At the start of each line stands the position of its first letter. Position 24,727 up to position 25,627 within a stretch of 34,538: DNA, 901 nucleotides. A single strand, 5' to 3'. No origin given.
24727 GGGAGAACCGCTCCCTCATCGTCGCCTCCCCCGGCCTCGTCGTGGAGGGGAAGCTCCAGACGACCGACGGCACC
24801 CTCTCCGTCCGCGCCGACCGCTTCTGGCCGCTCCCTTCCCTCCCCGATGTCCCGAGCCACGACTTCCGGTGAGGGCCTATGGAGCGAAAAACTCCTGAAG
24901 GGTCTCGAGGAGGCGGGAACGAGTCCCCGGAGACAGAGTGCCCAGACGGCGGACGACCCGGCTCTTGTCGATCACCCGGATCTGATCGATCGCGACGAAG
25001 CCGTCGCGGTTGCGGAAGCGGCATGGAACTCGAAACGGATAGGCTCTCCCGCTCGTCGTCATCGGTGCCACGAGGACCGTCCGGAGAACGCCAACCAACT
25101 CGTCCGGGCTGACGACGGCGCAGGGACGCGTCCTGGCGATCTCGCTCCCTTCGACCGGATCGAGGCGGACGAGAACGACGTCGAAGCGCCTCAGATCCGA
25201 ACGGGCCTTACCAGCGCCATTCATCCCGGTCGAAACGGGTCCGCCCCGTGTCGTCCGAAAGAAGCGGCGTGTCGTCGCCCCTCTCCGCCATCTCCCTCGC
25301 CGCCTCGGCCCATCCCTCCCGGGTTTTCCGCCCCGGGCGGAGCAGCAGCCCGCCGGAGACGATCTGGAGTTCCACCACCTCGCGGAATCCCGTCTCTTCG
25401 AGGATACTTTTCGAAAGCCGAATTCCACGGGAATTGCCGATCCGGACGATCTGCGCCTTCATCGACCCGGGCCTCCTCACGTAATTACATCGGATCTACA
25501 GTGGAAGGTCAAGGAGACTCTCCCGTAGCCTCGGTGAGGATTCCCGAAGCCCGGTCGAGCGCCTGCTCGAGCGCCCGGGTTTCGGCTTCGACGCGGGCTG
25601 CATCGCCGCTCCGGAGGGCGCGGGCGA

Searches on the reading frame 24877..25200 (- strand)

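Call 62: search_protein_families(library=pfam, proteins=[window:24877-25200:-], max_evalue=0.1)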
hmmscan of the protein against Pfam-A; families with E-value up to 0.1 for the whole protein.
window:24877-25200:- (107 aa): 2 families
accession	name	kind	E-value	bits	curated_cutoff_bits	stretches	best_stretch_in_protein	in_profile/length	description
PF02452.23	PemK_toxin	-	1.5e-23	83.5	23.1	1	4-105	1-109/109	PemK-like, MazF-like toxin of type II toxin-antitoxin system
PF00738.24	Polyhedrin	-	0.056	13.2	25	1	29-82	98-150/232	Polyhedrin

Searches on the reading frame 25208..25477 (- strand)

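Call 62: search_protein_families(library=pfam, proteins=[window:25208-25477:-], max_evalue=0.1)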
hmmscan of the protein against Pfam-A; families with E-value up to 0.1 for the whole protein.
window:25208-25477:- (89 aa): 1 family
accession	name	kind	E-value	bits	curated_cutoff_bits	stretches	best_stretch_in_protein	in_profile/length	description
PF04014.23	MazE_antitoxin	-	0.035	14.5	24.7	1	10-52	1-46/48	Antidote-toxin recognition MazE, bacterial antitoxin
